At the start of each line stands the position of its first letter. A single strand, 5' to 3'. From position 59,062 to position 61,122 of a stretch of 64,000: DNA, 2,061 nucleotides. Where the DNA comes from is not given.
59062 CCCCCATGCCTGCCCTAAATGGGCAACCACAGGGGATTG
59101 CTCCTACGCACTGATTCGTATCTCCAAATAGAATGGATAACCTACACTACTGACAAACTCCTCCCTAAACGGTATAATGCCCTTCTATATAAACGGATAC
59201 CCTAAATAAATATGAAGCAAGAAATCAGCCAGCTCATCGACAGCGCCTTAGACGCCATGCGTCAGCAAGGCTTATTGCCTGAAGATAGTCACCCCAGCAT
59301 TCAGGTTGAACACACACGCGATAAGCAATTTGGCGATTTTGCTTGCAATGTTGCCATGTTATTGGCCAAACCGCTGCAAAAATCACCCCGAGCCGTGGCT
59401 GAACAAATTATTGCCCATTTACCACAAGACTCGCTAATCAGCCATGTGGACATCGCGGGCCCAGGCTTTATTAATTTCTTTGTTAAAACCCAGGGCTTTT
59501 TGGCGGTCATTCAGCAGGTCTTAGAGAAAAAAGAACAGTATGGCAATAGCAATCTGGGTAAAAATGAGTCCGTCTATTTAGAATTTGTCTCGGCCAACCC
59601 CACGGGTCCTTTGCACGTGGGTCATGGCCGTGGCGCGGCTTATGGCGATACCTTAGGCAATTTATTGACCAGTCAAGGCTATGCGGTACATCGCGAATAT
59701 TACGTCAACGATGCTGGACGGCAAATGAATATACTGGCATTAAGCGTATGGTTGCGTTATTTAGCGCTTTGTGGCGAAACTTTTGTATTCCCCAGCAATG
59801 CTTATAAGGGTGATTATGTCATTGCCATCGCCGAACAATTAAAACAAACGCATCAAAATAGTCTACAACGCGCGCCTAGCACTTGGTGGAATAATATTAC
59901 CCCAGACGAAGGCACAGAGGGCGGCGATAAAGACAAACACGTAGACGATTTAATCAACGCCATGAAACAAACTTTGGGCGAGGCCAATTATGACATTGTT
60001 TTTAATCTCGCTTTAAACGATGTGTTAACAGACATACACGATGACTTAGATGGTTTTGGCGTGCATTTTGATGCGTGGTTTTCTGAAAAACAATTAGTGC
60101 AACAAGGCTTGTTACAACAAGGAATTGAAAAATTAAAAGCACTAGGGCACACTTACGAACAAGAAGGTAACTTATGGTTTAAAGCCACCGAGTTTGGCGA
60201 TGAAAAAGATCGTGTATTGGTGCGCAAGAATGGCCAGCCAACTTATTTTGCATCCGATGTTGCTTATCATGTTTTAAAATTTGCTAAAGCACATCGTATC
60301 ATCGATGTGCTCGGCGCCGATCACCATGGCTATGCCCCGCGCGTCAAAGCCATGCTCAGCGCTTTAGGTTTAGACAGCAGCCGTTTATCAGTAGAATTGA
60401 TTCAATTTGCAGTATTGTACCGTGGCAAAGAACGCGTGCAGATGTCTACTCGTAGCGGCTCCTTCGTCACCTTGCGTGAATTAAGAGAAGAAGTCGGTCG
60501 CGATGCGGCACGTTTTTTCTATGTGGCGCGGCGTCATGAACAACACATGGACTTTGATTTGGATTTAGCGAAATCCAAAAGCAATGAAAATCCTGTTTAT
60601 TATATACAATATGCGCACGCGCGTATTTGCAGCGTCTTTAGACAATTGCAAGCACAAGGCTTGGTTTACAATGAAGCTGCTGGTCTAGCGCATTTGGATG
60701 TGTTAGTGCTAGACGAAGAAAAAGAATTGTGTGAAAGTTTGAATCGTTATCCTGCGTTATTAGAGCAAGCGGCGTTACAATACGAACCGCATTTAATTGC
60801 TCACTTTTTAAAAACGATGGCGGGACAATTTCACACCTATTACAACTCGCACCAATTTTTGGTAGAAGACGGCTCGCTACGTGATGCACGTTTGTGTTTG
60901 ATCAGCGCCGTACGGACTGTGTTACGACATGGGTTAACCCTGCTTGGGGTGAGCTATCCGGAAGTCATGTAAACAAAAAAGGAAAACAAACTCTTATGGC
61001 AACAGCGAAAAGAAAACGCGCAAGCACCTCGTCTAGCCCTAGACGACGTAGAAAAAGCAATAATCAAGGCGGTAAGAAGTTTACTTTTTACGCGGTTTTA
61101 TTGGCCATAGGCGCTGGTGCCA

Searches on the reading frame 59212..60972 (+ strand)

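Call 70: search_protein_families(library=pfam, proteins=[window:59212-60972:+], max_evalue=0.00001)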
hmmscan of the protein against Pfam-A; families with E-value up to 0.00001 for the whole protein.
window:59212-60972:+ (586 aa): 3 families
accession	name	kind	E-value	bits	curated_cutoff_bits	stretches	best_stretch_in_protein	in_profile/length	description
PF05746.21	DALR_1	-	1.9e-30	105.8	22.3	1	465-586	1-117/117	DALR anticodon binding domain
PF03485.21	Arg_tRNA_synt_N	-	5.9e-26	91.3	21.5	1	4-91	2-85/85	Arginyl tRNA synthetase N terminal domain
PF00750.26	tRNA-synt_1d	-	1.3e-22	80.7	23.3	2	100-177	2-78/349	tRNA synthetases class I (R), catalytic domain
